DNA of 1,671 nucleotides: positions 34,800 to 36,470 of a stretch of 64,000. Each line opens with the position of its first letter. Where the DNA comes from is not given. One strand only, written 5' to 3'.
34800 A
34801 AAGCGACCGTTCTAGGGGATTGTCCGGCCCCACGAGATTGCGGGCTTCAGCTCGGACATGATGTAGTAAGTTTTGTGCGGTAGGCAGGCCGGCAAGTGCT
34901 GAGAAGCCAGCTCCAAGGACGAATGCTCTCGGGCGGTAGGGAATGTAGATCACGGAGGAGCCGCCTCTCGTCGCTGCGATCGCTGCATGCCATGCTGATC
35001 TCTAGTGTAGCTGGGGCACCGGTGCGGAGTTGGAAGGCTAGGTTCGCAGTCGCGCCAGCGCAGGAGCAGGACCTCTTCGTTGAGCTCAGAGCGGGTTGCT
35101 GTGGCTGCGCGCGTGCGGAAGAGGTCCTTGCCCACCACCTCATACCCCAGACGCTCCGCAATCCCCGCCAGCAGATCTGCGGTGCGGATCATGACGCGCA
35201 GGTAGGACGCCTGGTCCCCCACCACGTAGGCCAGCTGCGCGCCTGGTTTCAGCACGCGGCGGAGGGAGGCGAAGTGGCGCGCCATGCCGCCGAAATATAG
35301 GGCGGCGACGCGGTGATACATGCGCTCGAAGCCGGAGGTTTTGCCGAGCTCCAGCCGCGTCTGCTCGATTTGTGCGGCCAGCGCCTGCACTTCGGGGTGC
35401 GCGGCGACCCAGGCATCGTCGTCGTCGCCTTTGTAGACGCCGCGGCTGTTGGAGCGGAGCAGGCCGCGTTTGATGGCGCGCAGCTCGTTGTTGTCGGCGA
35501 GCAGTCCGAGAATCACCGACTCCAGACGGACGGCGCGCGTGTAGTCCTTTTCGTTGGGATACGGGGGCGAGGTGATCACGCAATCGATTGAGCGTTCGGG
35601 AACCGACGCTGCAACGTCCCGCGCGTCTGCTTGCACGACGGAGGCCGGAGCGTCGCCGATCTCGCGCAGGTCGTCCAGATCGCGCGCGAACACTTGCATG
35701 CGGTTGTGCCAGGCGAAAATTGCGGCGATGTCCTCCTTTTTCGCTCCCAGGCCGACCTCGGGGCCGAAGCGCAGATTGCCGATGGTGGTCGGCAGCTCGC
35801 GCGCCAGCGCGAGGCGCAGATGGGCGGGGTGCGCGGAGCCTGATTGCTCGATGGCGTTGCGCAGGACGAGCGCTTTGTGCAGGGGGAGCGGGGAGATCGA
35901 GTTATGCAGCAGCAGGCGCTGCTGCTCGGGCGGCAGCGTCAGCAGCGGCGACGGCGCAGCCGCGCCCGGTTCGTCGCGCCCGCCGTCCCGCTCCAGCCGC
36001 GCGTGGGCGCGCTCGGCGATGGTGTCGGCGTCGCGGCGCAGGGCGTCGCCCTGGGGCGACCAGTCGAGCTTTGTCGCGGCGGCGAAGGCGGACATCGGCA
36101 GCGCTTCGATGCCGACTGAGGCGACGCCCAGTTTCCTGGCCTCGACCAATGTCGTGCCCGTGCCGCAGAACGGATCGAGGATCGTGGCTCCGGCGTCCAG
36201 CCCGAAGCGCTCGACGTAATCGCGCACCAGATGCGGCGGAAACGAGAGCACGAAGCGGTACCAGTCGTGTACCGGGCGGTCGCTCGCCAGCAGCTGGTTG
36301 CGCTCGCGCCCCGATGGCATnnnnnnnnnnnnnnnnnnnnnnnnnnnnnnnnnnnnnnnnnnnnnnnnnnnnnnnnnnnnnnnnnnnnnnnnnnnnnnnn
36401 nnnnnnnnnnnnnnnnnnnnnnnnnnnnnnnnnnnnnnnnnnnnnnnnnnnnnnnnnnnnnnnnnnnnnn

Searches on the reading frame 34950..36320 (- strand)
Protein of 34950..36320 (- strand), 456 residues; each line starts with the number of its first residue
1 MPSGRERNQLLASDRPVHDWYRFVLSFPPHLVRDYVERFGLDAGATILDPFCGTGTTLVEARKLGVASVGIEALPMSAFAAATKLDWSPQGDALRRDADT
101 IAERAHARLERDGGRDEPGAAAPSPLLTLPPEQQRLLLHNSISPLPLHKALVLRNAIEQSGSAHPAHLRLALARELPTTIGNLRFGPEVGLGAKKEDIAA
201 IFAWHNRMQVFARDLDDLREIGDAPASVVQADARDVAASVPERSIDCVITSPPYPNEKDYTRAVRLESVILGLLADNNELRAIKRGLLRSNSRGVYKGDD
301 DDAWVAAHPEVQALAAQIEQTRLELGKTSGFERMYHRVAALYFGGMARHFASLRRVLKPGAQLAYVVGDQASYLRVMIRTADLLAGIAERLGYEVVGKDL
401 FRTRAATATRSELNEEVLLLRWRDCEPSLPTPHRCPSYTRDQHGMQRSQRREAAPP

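Call 4: search_protein_families(library=pfam, proteins=[window:34950-36320:-], max_evalue=0.01)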
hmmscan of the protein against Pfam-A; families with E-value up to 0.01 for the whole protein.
window:34950-36320:- (456 aa): 4 families
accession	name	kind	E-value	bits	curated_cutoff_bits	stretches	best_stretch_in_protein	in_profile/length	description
PF01555.25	N6_N4_Mtase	-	2.7e-12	47.6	26.7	1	25-73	164-211/221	DNA methylase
PF01170.24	UPF0020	-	3.3e-08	33.9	22.3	1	36-68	21-53/197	RMKL-like, methyltransferase domain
PF13649.12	Methyltransf_25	-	0.0054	17.8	27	0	47-100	1-57/97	Methyltransferase domain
PF13489.12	Methyltransf_23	-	0.0073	16.5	27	0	30-81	7-60/164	Methyltransferase domain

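Call 5: search_protein_families(library=padloc, proteins=[window:34950-36320:-], max_evalue=0.01)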
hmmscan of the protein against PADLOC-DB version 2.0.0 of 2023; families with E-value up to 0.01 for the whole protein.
window:34950-36320:- (456 aa): 46 families (the best 25 are shown)
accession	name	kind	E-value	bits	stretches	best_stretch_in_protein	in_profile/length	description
PDLC03224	MTase_II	-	8.9e-37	125.1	2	227-405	279-456/481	Type II methyltransferase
PDLC03306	MTase_II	-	2.3e-30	103.9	1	15-388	28-384/422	Type II methyltransferase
PDLC03389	MTase_II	-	6.2e-20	69.3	2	218-418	252-440/445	Type II methyltransferase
PDLC03369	MTase_II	-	2.4e-19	67.5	1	11-85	108-182/532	Type II methyltransferase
PDLC03353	MTase_II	-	1.5e-16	58.8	2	23-72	189-237/260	Type II methyltransferase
PDLC03387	MTase_II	-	9.8e-16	55.7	2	227-263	13-49/289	Type II methyltransferase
PDLC03364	MTase_II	-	4.7e-14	50.2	2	16-86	31-101/380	Type II methyltransferase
PDLC03362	MTase_II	-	9.9e-13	45.7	2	228-395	248-402/438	Type II methyltransferase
PDLC03322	MTase_II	-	1.5e-12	45.1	2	28-83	47-104/446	Type II methyltransferase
PDLC03239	MTase_II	-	2e-12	44.6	1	18-84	66-133/442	Type II methyltransferase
PDLC03350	MTase_II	-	1.4e-11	42.4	2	26-74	237-284/312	Type II methyltransferase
PDLC03380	MTase_II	-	1.6e-11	42.1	1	17-85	31-98/393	Type II methyltransferase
PDLC03377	MTase_II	-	1.9e-11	41.3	2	11-84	89-162/504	Type II methyltransferase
PDLC04134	mad2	-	2.3e-11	41.2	2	28-85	276-333/492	mads_2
PDLC03309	MTase_II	-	2.6e-11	41.1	2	26-78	285-336/353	Type II methyltransferase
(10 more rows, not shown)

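Call 7: search_protein_families(library=ncbifam, proteins=[window:34950-36320:-], max_evalue=0.01)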
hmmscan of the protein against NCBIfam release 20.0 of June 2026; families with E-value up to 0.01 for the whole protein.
window:34950-36320:- (456 aa): 7 families
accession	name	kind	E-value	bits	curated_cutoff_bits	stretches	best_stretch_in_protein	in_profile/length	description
TIGR01177.1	TIGR01177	hypoth_equivalog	5.8e-11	42.3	316.55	1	26-73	165-212/330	TIGR01177 family methyltransferase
NF050803.1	DnaMtaseCcrMCaul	equivalog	2.6e-07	29.9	830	1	43-86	205-248/350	adenine-specific DNA-methyltransferase CcrM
NF010253.0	PRK13699.1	subfamily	1.3e-06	28.3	244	1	35-83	156-203/226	DNA methyltransferase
NF008572.0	PRK11524.1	equivalog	0.00011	21.4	292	0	43-73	214-244/294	adenine-specific DNA-methyltransferase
NF045667.1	MTase_DVU1556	equivalog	0.0019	17.7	155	0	31-76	10-56/213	DVU_1556 family methyltransferase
NF040721.1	Trm14_Arch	equivalog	0.0058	15.8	280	0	40-61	188-209/370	tRNA (guanine(6)-N2)-methyltransferase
NF008748.0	PRK11783.1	equivalog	0.0088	14.3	466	0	43-64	192-213/704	bifunctional 23S rRNA (guanine(2069)-N(7))-methyltransferase RlmK/23S rRNA (guanine(2445)-N(2))-methyltransferase RlmL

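Call 24: find_homologous_proteins(query=window:34950-36320:-, max_evalue=1e-10)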
Query window:34950-36320:- (456 aa): 8000 proteins with E <= 1e-10 among 8000 candidates; the best 120 are listed.
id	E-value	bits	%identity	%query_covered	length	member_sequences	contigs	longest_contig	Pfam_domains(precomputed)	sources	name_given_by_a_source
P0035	4.2e-272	921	97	93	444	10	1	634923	PF01170.25,PF01555.25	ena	-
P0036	6.9e-268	907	92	98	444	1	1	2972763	PF01170.25,PF01555.25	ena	-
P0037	7.7e-233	791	83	93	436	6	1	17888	PF01170.25,PF01555.25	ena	-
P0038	1.9e-230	783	84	93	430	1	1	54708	PF01555.25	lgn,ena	-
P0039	2.3e-230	783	80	95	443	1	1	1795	PF01555.25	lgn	-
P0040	1.9e-229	780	84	93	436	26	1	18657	PF01555.25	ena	-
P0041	3.8e-229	779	84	93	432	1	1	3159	PF01555.25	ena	-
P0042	1.3e-214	731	79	93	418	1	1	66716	PF01170.25,PF01555.25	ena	-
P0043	2.5e-214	730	79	94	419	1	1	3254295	PF01170.25,PF01555.25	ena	-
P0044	1.2e-213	728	79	93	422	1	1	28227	PF01170.25,PF01555.25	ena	-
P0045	3.7e-213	726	79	93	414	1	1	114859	PF01170.25,PF01555.25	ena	-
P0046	3.8e-213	726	79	93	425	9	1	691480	PF01170.25,PF01555.25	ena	-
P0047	4.0e-213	726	78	93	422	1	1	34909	PF01170.25,PF01555.25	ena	-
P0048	9.3e-213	725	79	93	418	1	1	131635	PF01170.25,PF01555.25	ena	-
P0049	1.8e-212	724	78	93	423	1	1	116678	PF01170.25,PF01555.25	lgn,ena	-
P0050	1.9e-212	724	79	93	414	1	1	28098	PF01170.25,PF01555.25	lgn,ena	-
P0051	1.4e-211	721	77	93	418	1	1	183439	PF01170.25,PF01555.25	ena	-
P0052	3.7e-210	716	78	94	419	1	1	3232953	PF01170.25,PF01555.25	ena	-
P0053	5.9e-208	709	77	91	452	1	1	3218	PF01555.25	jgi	-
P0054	8.4e-208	709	77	94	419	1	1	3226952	PF01170.25,PF01555.25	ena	-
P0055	1.4e-207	708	77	93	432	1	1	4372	PF01170.25,PF01555.25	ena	-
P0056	1.3e-206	705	77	93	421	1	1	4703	PF01170.25,PF01555.25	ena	-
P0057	2.0e-203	694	76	91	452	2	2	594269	PF01555.25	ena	-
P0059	5.3e-174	597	65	91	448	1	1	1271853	PF01170.25,PF01555.25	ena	-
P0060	2.8e-168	578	65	91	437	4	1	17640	PF01170.25,PF01555.25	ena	-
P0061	5.1e-168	578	65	91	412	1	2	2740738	PF01170.25,PF01555.25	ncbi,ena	-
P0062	5.4e-168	578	65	91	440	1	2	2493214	PF01170.25,PF01555.25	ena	-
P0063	1.4e-166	573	63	91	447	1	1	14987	PF01170.25,PF01555.25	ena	-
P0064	2.5e-166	572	64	91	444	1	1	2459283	PF01170.25,PF01555.25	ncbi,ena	-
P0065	5.9e-166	571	64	93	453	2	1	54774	PF01170.25,PF01555.25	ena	-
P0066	6.9e-166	571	64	91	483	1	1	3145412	PF01170.25,PF01555.25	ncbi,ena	-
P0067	1.2e-165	570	63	91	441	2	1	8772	PF01170.25,PF01555.25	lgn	-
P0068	1.8e-165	569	64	92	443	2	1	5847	PF01170.25,PF01555.25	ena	-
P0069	2.4e-165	569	65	91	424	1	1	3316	PF01170.25,PF01555.25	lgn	-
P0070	1.4e-164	566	65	91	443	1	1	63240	PF01170.25,PF01555.25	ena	-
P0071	1.7e-164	566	64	91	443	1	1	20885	PF01170.25,PF01555.25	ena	-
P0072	4.2e-164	565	65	91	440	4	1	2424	PF01170.25,PF01555.25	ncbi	-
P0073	4.4e-164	565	64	91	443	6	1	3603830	PF01170.25,PF01555.25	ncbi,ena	-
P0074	4.5e-164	565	64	91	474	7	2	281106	PF01170.25,PF01555.25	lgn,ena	-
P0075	1.1e-163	563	63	92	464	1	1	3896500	PF01170.25,PF01555.25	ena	-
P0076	1.5e-163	563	62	92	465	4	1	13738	PF01170.25,PF01555.25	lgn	-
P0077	2.3e-163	562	63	91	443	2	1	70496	PF01170.25,PF01555.25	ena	-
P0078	2.4e-163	562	63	92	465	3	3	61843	PF01170.25,PF01555.25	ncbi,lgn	-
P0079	2.5e-163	562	65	91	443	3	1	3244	PF01170.25,PF01555.25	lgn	-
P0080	2.9e-163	562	63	91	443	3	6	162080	PF01170.25,PF01555.25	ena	-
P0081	3.1e-163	562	63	92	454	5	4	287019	PF01170.25,PF01555.25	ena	-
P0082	5.7e-163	561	63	91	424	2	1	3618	PF13649.13,PF01170.25,PF01555.25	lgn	-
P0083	7.5e-163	561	63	91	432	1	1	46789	PF01170.25,PF01555.25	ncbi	-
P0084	1.2e-162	560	64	91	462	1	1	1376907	PF01555.25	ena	-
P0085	1.3e-162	560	65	91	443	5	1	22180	PF01170.25,PF01555.25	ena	-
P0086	1.7e-162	559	65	91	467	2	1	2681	PF01170.25,PF01555.25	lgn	-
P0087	2.1e-162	559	63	92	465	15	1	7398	PF01170.25,PF01555.25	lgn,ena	-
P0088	2.3e-162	559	63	92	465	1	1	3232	PF01170.25,PF01555.25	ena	-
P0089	2.8e-162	559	63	91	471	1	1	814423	PF01170.25,PF01555.25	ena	-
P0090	2.9e-162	559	64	91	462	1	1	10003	PF01555.25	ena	-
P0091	3.1e-162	559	63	92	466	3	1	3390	PF01170.25,PF01555.25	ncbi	-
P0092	3.2e-162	558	63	91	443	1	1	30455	PF01170.25,PF01555.25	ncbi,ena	-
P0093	3.2e-162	558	64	92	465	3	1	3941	PF01170.25,PF01555.25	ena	-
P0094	6.4e-162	557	63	91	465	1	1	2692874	PF01170.25,PF01555.25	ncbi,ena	-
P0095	8.7e-162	557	62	91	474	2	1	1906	PF01170.25,PF01555.25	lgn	-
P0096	9.1e-162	557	63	91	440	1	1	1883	PF01170.25,PF01555.25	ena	-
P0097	1.1e-161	557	62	92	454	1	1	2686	PF01170.25,PF01555.25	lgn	-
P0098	1.1e-161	557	61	95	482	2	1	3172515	PF01170.25,PF01555.25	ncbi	-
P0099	1.4e-161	556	63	92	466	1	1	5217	PF01170.25,PF01555.25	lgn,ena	-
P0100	2.5e-161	556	62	91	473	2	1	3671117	PF01555.25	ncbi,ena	-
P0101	3.2e-161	555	63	91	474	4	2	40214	PF01170.25,PF01555.25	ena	-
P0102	3.8e-161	555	62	92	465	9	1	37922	PF01170.25,PF01555.25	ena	-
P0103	4.3e-161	555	62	91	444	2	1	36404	PF01170.25,PF01555.25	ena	-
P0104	4.7e-161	555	62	91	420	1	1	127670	PF01170.25,PF01555.25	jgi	jgi:DNA modification methylase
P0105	4.9e-161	555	60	92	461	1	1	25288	PF01555.25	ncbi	-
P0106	5.7e-161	554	63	91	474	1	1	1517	PF01170.25,PF01555.25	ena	-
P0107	6.4e-161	554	62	91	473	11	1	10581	PF01555.25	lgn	-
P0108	6.6e-161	554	63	91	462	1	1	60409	PF01170.25,PF01555.25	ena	-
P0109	7.0e-161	554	62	91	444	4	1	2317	PF01555.25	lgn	-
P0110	7.4e-161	554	63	91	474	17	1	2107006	PF01170.25,PF01555.25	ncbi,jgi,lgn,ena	-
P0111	9.6e-161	554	62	92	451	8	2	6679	PF01555.25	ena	-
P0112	1.3e-160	553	62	91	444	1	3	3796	PF01170.25,PF01555.25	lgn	-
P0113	1.3e-160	553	62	91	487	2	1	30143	PF01170.25,PF01555.25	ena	-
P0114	1.4e-160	553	62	91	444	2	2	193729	PF01170.25,PF01555.25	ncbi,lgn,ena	-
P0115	1.5e-160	553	62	91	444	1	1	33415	PF01170.25,PF01555.25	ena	-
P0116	2.0e-160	553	61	91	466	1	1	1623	PF01170.25,PF01555.25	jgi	jgi:DNA modification methylase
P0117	2.2e-160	552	62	91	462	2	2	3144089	PF01170.25,PF01555.25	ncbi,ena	-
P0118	3.1e-160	552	62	91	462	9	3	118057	PF01170.25,PF01555.25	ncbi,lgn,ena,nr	ncbi:MAG: DNA methyltransferase [bacterium]|nr:DNA methyltransferase [bacterium]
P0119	3.8e-160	552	63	91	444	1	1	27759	PF01170.25,PF01555.25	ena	-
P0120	4.0e-160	552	61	93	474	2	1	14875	PF01170.25,PF01555.25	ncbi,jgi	-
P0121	4.3e-160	551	62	91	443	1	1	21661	PF01170.25,PF01555.25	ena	-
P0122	4.3e-160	551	61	91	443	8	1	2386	PF01170.25,PF01555.25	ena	-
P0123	4.9e-160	551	63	92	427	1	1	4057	PF01170.25,PF01555.25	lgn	-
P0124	7.6e-160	551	62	91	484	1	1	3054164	PF01170.25,PF01555.25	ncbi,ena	-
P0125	8.8e-160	550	62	91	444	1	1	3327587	PF01170.25,PF01555.25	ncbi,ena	-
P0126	1.1e-159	550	61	91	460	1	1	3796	PF01170.25,PF01555.25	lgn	-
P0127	1.2e-159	550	63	91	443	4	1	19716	PF01170.25,PF01555.25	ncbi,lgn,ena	-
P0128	1.3e-159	550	61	92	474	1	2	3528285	PF01170.25,PF01555.25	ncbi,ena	-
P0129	1.3e-159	550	63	91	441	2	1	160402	PF13649.13,PF01170.25,PF01555.25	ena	-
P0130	1.4e-159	550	62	91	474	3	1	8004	PF01170.25,PF01555.25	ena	-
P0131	1.6e-159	550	60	92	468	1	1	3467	PF01170.25,PF01555.25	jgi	jgi:DNA modification methylase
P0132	2.0e-159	549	62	91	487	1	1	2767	PF01170.25,PF01555.25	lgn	-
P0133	2.2e-159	549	62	91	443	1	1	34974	PF01170.25,PF01555.25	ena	-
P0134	2.6e-159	549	64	91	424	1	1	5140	PF13649.13,PF01170.25,PF01555.25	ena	-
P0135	3.0e-159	549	62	91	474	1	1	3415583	PF01170.25,PF01555.25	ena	-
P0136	3.0e-159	549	62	91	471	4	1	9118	PF01170.25,PF01555.25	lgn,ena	-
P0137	3.7e-159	548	62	91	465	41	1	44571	PF01170.25,PF01555.25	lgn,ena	-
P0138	3.9e-159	548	62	91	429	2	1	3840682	PF01170.25,PF01555.25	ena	-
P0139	4.1e-159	548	61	92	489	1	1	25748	PF01170.25,PF01555.25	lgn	-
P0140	4.7e-159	548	62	91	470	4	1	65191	PF01555.25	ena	-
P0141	6.1e-159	548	62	91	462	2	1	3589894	PF01170.25,PF01555.25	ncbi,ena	-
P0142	6.4e-159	548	62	91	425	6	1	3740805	PF01170.25,PF01555.25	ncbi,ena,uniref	ncbi:DNA methyltransferase [Candidatus Poriferisocius sp.]|uniref:DNA methyltransferase n=1 Tax=Cand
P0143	6.7e-159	548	63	91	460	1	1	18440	PF01170.25,PF01555.25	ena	-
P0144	6.8e-159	548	62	91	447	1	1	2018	PF01170.25,PF01555.25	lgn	-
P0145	7.3e-159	547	62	92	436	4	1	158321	PF01170.25,PF01555.25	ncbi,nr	ncbi:MAG: DNA methyltransferase [Acidimicrobiaceae bacterium]|nr:DNA methyltransferase [Acidimicrobi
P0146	7.6e-159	547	61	92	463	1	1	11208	PF01170.25,PF01555.25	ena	-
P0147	9.1e-159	547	62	91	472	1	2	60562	PF01170.25,PF01555.25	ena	-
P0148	9.6e-159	547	62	91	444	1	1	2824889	PF01170.25,PF01555.25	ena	-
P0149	1.0e-158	547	61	91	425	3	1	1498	PF01170.25,PF01555.25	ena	-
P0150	1.3e-158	547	61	91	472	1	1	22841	PF01170.25,PF01555.25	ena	-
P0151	1.4e-158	547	61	92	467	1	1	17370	PF01170.25,PF01555.25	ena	-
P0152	1.5e-158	546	62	92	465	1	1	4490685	PF01170.25,PF01555.25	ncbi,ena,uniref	ncbi:DNA methyltransferase [Candidatus Poriferisodalis sp.]|uniref:DNA methyltransferase n=1 Tax=Can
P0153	1.7e-158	546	61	91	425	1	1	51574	PF01170.25,PF01555.25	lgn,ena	-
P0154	1.8e-158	546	61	91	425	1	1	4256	PF01170.25,PF01555.25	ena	-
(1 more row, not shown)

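Call 25: find_encoding_contigs(protein=P0036, flank=7000, max_places=2)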
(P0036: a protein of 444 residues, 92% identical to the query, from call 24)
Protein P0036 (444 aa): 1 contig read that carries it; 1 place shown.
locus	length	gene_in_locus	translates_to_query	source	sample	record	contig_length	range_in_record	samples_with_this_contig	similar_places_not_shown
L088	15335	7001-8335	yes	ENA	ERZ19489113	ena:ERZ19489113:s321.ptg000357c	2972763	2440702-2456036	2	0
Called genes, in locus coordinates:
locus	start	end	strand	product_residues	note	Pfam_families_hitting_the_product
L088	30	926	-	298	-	-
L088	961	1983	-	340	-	PF02826:2-Hacid_dh_C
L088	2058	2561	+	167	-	PF02367:TsaE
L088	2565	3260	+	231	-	PF00814:TsaD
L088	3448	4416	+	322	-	PF01555:N6_N4_Mtase, PF08241:Methyltransf_11 (faint)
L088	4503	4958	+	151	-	PF00334:NDK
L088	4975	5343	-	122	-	PF02410:RsfS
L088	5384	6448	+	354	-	PF02540:NAD_synthase (faint), PF03054:tRNA_Me_trans, PF20259:tRNA_Me_trans_M, PF20258:tRNA_Me_trans_C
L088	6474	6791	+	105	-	-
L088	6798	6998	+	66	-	-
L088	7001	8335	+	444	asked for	PF01555:N6_N4_Mtase, PF01170:UPF0020 (weak)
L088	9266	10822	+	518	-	PF00501:AMP-binding, PF13193:AMP-binding_C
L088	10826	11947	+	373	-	PF18731:HEPN_Swt1 (faint)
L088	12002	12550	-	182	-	PF03703:bPH_2, PF24649:DUF7642 (weak)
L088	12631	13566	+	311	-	PF00296:Bac_luciferase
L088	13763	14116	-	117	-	-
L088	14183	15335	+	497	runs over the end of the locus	PF26686:DUF8575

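Call 26: find_encoding_contigs(protein=P0043, flank=7000, max_places=2)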
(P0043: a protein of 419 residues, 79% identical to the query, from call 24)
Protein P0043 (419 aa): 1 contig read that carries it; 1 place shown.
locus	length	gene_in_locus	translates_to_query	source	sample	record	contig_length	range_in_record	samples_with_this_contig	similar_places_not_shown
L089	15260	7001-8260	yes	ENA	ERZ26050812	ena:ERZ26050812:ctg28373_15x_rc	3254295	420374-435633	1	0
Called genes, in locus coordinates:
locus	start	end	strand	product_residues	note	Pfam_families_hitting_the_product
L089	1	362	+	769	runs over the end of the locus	PF01315:Ald_Xan_dh_C, PF02738:MoCoBD_1, PF20256:MoCoBD_2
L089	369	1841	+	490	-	PF01939:NucS_C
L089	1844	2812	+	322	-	PF01555:N6_N4_Mtase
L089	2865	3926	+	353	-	PF01555:N6_N4_Mtase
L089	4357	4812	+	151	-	PF00334:NDK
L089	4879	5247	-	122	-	PF02410:RsfS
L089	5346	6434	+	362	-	PF02540:NAD_synthase (faint), PF03054:tRNA_Me_trans, PF20259:tRNA_Me_trans_M, PF20258:tRNA_Me_trans_C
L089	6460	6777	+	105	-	-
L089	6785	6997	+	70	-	-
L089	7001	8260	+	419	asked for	PF01555:N6_N4_Mtase, PF01170:UPF0020 (faint)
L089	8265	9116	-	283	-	-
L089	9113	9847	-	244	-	PF07505:DUF5131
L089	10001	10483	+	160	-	-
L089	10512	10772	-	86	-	-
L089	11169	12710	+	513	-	PF00501:AMP-binding, PF13193:AMP-binding_C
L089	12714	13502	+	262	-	-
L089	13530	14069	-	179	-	PF03703:bPH_2, PF24649:DUF7642 (weak)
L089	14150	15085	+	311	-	PF00296:Bac_luciferase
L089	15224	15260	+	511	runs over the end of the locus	PF26686:DUF8575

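Call 27: find_encoding_contigs(protein=P0061, flank=7000, max_places=2)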
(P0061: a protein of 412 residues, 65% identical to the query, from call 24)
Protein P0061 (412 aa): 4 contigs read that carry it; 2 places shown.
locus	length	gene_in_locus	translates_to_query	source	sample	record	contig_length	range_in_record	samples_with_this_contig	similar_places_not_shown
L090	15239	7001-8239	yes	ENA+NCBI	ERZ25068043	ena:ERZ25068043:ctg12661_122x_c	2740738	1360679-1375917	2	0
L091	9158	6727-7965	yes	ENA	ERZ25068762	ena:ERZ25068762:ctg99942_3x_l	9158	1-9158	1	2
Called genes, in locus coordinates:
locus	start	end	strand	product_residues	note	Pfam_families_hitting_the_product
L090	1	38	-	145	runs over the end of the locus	PF01555:N6_N4_Mtase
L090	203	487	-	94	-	-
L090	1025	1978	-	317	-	-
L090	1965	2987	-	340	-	PF02826:2-Hacid_dh_C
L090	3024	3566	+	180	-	PF02367:TsaE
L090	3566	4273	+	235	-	PF00814:TsaD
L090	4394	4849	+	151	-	PF00334:NDK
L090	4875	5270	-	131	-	PF02410:RsfS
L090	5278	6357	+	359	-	PF02540:NAD_synthase (weak), PF03054:tRNA_Me_trans, PF20259:tRNA_Me_trans_M, PF20258:tRNA_Me_trans_C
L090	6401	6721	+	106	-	-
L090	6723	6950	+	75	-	-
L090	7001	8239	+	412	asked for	PF01555:N6_N4_Mtase (weak), PF01170:UPF0020 (faint)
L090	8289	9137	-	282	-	-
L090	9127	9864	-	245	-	PF07505:DUF5131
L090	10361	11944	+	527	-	PF00501:AMP-binding, PF13193:AMP-binding_C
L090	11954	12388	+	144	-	-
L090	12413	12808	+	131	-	-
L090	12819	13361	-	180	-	PF03703:bPH_2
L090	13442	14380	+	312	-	PF00296:Bac_luciferase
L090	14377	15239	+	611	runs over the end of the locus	PF26686:DUF8575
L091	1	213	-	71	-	?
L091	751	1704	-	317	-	-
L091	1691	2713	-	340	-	PF02826:2-Hacid_dh_C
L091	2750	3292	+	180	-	PF02367:TsaE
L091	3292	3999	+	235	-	PF00814:TsaD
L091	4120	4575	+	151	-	PF00334:NDK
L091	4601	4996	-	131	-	PF02410:RsfS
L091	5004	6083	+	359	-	PF02540:NAD_synthase (weak), PF03054:tRNA_Me_trans, PF20259:tRNA_Me_trans_M, PF20258:tRNA_Me_trans_C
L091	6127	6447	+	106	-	-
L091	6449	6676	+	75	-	-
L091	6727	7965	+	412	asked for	PF01555:N6_N4_Mtase (weak), PF01170:UPF0020 (faint)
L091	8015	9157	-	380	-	?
